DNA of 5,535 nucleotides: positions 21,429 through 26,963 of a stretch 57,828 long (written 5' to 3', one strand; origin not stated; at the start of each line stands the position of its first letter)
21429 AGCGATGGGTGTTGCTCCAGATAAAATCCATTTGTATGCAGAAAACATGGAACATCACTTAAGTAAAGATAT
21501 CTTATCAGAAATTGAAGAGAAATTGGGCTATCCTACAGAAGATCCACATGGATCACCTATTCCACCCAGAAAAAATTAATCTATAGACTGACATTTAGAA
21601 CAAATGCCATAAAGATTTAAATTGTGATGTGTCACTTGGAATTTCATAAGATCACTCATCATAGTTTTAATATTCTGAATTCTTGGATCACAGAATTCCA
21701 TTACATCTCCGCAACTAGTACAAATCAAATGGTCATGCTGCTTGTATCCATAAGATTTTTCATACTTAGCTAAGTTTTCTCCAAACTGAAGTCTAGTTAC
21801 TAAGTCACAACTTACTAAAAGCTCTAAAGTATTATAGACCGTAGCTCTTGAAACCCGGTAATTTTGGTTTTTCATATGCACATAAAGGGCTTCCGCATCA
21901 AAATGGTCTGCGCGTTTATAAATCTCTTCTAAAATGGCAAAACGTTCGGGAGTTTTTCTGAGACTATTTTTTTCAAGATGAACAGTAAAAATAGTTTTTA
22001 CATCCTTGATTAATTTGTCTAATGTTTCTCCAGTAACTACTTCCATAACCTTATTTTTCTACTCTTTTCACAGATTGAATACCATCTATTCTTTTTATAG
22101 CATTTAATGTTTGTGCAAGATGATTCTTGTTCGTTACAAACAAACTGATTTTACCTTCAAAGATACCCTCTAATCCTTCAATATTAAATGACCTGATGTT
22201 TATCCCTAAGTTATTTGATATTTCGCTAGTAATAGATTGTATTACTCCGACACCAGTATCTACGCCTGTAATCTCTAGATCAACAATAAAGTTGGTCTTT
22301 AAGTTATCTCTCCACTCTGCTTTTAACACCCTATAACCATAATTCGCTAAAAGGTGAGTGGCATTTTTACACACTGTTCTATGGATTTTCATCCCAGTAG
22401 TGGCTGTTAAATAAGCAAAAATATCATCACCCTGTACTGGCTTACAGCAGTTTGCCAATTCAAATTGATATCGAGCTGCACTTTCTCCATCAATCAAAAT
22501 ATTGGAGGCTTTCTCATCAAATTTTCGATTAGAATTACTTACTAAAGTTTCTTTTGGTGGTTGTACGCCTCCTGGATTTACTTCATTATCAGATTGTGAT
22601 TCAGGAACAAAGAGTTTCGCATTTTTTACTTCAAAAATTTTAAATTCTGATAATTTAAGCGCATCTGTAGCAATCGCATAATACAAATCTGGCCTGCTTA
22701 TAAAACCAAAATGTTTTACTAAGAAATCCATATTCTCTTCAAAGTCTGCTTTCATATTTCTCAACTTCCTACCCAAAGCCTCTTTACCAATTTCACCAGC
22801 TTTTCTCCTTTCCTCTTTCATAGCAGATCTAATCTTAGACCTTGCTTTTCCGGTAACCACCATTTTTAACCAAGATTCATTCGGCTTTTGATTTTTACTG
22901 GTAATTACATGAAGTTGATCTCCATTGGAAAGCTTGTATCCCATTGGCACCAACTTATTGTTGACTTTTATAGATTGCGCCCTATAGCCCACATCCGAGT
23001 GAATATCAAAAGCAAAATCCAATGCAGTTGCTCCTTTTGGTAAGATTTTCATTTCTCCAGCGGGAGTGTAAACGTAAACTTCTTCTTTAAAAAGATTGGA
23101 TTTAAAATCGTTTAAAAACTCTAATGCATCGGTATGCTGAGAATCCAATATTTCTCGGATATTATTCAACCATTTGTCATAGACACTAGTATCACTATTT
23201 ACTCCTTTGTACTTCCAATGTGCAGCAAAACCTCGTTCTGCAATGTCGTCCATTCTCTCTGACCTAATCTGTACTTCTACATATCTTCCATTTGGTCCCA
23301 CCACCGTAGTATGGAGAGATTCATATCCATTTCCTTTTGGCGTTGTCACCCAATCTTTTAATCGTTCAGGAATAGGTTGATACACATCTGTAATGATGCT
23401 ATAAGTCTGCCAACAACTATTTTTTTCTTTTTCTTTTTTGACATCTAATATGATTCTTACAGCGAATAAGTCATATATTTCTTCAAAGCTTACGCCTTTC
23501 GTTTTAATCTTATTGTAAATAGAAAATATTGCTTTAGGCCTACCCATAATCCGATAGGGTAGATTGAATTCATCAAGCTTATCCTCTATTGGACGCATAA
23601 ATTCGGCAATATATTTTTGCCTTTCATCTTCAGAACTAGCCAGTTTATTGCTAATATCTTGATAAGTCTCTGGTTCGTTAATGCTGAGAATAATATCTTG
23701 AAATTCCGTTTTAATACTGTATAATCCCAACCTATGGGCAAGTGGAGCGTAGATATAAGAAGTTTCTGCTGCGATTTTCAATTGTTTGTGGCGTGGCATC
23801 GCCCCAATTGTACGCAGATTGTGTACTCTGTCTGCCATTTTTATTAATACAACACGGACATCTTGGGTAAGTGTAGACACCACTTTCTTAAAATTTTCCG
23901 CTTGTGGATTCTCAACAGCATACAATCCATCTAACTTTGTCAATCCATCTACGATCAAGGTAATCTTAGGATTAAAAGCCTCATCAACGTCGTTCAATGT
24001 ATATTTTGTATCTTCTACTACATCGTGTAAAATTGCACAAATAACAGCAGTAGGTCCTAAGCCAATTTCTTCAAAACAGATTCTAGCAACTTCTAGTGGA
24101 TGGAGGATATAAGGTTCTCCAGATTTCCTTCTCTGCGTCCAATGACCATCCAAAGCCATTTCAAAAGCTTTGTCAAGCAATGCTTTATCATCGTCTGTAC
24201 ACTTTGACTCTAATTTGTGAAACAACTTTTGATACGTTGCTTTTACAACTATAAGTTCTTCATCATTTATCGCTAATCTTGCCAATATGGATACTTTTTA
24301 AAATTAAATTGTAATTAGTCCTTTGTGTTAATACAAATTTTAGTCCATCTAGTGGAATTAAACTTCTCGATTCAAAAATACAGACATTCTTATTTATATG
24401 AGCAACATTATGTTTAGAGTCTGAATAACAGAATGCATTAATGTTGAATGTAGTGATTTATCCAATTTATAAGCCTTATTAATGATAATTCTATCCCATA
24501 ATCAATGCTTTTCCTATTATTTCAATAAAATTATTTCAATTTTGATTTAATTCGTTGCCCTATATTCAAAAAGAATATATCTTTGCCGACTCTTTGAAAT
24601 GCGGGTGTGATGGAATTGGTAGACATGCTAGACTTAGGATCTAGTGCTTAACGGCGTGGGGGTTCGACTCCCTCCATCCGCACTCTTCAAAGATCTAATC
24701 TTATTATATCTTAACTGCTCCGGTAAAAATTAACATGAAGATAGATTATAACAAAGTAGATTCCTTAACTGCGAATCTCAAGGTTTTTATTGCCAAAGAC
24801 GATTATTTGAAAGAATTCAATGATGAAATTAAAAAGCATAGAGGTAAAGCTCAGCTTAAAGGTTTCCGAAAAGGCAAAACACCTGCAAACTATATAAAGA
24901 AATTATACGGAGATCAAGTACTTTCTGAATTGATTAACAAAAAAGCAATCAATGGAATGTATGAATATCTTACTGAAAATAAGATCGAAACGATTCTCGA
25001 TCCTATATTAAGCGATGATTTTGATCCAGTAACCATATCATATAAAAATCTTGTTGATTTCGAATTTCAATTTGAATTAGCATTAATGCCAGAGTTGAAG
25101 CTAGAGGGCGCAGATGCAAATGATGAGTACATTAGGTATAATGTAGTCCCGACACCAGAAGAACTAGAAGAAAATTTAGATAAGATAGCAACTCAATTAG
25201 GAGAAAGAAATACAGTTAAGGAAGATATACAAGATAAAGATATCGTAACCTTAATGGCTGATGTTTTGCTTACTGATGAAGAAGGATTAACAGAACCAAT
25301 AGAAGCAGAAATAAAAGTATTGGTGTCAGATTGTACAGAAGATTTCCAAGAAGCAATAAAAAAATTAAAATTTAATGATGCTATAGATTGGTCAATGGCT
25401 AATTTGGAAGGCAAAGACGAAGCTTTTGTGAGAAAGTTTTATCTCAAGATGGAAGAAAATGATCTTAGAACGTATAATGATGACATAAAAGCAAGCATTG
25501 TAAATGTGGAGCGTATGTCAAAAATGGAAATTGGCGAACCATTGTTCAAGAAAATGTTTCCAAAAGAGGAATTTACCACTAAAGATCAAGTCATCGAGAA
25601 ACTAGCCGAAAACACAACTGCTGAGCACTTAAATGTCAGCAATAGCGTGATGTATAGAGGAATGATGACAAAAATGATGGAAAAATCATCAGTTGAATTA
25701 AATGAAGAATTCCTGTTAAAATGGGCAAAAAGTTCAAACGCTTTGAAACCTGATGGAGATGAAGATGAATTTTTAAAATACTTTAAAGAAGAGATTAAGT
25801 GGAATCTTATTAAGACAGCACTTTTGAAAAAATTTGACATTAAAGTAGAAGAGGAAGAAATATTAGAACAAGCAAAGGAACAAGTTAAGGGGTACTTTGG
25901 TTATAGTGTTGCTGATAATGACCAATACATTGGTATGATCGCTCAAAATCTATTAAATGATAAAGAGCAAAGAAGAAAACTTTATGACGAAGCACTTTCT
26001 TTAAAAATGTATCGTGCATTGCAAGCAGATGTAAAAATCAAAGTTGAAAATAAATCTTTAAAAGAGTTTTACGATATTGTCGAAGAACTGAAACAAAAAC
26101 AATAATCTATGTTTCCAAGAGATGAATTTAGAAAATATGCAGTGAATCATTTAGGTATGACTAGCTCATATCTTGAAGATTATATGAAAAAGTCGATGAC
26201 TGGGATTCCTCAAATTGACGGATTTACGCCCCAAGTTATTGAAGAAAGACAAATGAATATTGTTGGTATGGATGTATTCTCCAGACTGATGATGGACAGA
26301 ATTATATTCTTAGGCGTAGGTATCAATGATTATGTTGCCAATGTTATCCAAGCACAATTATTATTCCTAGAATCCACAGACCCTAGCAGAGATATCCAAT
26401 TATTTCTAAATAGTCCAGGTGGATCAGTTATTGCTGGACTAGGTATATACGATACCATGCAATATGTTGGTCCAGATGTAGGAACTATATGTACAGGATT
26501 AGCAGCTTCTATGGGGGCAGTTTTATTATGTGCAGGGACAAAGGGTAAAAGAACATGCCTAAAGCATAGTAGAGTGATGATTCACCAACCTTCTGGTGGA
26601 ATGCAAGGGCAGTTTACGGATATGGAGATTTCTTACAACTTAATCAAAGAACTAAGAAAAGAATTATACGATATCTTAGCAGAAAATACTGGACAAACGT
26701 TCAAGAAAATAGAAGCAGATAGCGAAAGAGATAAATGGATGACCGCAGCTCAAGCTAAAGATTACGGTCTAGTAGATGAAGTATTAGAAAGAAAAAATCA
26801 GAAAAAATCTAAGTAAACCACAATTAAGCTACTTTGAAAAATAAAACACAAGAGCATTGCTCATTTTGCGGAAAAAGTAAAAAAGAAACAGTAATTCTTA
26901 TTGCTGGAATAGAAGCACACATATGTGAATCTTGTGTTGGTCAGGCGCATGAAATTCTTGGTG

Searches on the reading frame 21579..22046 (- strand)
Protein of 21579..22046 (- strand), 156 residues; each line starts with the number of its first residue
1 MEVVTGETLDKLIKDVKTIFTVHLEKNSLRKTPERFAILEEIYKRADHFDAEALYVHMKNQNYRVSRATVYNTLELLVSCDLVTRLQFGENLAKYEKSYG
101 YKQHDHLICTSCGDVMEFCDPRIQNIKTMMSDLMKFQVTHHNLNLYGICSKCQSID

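Call 80: search_protein_families(library=pfam, proteins=[window:21579-22046:-], max_evalue=0.0001)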
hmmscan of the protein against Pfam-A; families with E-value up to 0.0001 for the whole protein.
window:21579-22046:- (156 aa): 1 family
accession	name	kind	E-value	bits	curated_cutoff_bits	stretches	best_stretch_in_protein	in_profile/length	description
PF01475.25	FUR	-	2.9e-30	105.3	23.1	1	26-146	1-121/121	Ferric uptake regulator family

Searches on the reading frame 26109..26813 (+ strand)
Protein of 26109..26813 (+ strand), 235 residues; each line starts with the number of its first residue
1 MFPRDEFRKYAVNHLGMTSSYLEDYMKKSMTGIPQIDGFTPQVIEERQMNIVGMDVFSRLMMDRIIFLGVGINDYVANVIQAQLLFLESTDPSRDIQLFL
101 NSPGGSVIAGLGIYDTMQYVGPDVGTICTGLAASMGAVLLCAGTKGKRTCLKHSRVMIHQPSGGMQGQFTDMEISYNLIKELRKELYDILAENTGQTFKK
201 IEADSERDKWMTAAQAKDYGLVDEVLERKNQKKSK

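Call 80: search_protein_families(library=pfam, proteins=[window:26109-26813:+], max_evalue=0.0001)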
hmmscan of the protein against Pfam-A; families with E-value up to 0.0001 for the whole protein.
window:26109-26813:+ (235 aa): 1 family
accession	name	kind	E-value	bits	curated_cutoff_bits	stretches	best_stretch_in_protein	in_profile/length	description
PF00574.28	CLP_protease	-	1.1e-74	250.7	20.2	1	54-228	7-181/182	Clp protease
